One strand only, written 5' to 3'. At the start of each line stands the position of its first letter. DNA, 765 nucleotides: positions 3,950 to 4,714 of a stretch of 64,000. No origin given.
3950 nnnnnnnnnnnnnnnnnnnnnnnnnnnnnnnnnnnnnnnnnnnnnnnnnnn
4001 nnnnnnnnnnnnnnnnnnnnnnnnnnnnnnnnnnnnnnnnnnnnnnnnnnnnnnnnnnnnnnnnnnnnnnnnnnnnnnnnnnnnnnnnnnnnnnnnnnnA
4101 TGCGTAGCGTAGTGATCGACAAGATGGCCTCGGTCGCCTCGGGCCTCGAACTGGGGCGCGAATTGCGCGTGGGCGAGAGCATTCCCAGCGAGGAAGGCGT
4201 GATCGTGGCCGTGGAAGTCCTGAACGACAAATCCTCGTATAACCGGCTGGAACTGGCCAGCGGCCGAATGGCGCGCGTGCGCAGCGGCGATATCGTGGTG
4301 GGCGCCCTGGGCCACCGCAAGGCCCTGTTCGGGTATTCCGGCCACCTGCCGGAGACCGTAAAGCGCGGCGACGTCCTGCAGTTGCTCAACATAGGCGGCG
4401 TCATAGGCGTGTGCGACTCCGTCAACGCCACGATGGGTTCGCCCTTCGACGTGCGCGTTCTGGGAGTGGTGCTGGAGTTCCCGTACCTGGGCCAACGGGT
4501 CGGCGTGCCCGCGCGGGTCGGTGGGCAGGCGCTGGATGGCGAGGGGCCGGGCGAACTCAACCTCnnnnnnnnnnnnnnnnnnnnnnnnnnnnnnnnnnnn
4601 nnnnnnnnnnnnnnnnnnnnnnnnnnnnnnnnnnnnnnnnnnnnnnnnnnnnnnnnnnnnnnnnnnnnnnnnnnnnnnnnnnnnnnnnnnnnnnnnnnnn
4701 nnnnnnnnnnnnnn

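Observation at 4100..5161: Uncharacterised P-loop protein translationally coupled between argG and argC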

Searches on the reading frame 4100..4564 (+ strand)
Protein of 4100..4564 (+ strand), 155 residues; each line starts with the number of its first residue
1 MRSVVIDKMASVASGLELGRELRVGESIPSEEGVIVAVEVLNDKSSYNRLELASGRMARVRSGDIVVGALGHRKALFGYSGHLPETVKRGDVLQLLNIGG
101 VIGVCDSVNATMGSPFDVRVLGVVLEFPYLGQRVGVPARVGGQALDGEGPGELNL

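Call 39: predict_structure(alignment_id=A3)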
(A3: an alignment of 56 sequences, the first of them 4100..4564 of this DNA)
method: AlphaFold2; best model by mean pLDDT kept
length: 155 residues; sequences in the alignment: 56
mean_pLDDT: 93.7   pTM: 0.87
mean pLDDT of the five models: 93.7, 93.6, 93.6, 93.3, 93.3
residues with pLDDT >= 90: 131; 70-90: 12; 50-70: 12; < 50: 0
segments of 3 or more residues with pLDDT < 50: none
pLDDT, mean of each block of 10 residues (from residue 1): 97 95 98 98 96 98 99 94 98 98 97 96 93 92 68 67
secondary structure, 60 per line:
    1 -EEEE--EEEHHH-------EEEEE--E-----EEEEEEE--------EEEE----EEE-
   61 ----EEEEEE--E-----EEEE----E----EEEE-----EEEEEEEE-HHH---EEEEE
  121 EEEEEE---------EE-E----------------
elements in order: E2-5 E8-10 E21-25 E34-40 E49-52 E57-59 E65-70 E79-82 E92-95 E101-108 E116-126

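Call 43: fold_search(model_id=the predicted structure, library=pdb)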
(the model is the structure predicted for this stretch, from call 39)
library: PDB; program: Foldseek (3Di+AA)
matches with E <= 10: 132; with E <= 0.001: 0
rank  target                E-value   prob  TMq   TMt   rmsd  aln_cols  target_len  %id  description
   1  8x0u_I                1.4e+00  0.11  0.23  0.20   9.3       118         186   14  Crystal structure of cupin-like fold protein StrC from Stachybotrys sp.g12 (released 2024-09-11)
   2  2iag_B                1.7e+00  0.14  0.16  0.06   4.9        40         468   22  Crystal structure of human prostacyclin synthase (released 2006-10-10)
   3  4dt4                  1.9e+00  0.02  0.16  0.16  16.6       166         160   16  Crystal structure of the PPIase-chaperone SlpA with the chaperone binding site occupied by the linker of the purificatio (released 2012-07-04)
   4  8hku_AL2P             2.0e+00  0.02  0.12  0.09  17.4       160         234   12  Cryo-EM Structures and Translocation Mechanism of Crenarchaeota Ribosome (released 2023-08-16)
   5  8x0u_B                2.1e+00  0.06  0.20  0.18  10.2       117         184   17  Crystal structure of cupin-like fold protein StrC from Stachybotrys sp.g12 (released 2024-09-11)
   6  4u67_A                2.5e+00  0.02  0.14  0.10  13.3       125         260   14  Crystal structure of the large ribosomal subunit (50S) of Deinococcus radiodurans containing a three residue insertion (released 2015-08-05)
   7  5d8e_C                2.5e+00  0.02  0.14  0.17  14.1       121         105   12  crystal structure of SSB from homo sapiens (released 2016-08-17)
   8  4a2i_V                2.6e+00  0.09  0.17  0.10   9.9        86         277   16  Cryo-electron Microscopy Structure of the 30S Subunit in Complex with the YjeQ Biogenesis Factor (released 2011-11-02)
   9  3bcw_B                2.6e+00  0.06  0.19  0.23  12.0        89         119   10  Crystal structure of a duf861 family protein with a rmlc-like cupin fold (bb1179) from bordetella bronchiseptica rb50  (released 2007-11-27)
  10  6rqh_G                2.7e+00  0.01  0.12  0.11  19.5       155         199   10  RNA Polymerase I Closed Conformation 1 (CC1) (released 2019-12-11)
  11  8q6o_G                2.9e+00  0.08  0.20  0.16  10.9        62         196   14  X. laevis CMG dimer bound to dimeric DONSON - without ATPase (released 2023-10-18)
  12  4wrk_C                2.9e+00  0.01  0.14  0.14  15.9       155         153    8  The 3D structure of D95N mutant DUTPase from phage phi11 of S. aureus reveals the molecular details for the coordinati (released 2015-12-23)
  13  2rcn                  3.1e+00  0.03  0.11  0.08   9.8        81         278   14  Crystal Structure of the Ribosomal interacting GTPase YjeQ from the Enterobacterial species Salmonella Typhimurium. (released 2008-01-29)
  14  2fyq                  3.2e+00  0.01  0.12  0.12  13.2       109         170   16  Crystal Structure of the Norwalk Virus Protease (released 2006-07-25)
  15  3bcw_A                3.4e+00  0.09  0.19  0.24  10.4        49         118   14  Crystal structure of a duf861 family protein with a rmlc-like cupin fold (bb1179) from bordetella bronchiseptica rb50  (released 2007-11-27)
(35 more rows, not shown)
